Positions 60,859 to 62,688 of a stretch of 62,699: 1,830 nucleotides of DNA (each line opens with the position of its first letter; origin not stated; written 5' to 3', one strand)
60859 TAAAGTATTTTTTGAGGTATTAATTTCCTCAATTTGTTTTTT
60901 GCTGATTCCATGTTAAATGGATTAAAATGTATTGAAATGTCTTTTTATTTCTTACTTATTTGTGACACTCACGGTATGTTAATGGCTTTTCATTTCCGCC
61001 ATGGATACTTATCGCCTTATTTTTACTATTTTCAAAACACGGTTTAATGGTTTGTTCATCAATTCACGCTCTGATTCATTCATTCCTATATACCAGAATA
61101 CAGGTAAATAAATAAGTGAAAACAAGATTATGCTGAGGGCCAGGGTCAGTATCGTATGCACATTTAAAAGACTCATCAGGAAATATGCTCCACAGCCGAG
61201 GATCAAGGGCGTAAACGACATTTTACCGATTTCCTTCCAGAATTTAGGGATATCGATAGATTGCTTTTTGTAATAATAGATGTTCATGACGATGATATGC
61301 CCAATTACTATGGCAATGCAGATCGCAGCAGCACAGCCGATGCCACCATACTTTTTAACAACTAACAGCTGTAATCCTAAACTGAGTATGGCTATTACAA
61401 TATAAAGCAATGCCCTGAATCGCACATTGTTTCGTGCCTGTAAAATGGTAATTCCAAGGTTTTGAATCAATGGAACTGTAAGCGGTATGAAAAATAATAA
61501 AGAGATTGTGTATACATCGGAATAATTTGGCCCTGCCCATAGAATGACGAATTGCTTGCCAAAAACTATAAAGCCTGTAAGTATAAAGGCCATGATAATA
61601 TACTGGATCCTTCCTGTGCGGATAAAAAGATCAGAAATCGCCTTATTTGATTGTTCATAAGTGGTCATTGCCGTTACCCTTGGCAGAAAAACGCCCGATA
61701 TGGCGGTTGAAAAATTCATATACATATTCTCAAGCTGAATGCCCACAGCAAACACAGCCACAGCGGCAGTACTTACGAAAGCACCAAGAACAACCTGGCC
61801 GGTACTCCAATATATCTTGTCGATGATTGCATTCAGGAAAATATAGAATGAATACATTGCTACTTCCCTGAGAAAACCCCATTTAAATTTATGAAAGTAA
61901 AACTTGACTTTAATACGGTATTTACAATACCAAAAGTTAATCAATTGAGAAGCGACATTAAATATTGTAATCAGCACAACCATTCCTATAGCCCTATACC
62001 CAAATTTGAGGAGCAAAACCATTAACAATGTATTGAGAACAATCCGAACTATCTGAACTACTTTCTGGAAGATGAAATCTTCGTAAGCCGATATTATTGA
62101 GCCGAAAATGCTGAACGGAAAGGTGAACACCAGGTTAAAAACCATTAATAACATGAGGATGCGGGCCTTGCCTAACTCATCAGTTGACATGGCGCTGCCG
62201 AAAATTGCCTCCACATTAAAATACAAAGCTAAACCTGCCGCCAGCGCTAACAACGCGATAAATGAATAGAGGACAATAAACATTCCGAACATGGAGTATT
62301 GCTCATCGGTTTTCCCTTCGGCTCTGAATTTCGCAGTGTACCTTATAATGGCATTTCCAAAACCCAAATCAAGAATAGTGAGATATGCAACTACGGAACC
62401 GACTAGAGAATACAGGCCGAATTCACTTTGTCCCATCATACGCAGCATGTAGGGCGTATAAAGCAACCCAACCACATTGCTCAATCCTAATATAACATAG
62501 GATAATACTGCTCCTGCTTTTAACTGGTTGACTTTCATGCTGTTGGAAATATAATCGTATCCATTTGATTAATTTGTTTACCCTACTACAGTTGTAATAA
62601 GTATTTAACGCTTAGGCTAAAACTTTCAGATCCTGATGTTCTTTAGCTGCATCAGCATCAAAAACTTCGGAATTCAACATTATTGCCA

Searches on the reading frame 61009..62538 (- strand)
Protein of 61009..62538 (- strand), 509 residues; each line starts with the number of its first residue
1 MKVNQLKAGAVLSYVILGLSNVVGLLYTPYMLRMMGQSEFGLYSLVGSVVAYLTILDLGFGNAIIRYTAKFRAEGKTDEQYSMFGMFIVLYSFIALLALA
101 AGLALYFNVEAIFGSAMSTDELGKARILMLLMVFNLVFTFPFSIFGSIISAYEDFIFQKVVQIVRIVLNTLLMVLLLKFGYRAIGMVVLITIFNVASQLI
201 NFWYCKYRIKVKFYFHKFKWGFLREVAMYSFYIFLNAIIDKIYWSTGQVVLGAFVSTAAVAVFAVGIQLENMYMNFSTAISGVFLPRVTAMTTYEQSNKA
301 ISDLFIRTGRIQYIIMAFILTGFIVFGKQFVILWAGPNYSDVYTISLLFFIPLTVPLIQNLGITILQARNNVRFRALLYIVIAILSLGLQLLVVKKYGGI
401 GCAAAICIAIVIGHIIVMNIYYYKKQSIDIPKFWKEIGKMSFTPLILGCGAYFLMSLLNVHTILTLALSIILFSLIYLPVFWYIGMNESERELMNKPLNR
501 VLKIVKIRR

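Call 97: search_protein_families(library=pfam, proteins=[window:61009-62538:-], max_evalue=0.00001)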
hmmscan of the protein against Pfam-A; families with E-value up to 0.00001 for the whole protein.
window:61009-62538:- (509 aa): 2 families
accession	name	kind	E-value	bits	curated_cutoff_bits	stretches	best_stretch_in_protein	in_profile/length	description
PF01943.22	Polysacc_synt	-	1.3e-15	58.1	28.2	1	11-289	6-271/274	Polysaccharide biosynthesis protein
PF13440.11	Polysacc_synt_3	-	7.4e-11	42.3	23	1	32-341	3-290/293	Polysaccharide biosynthesis protein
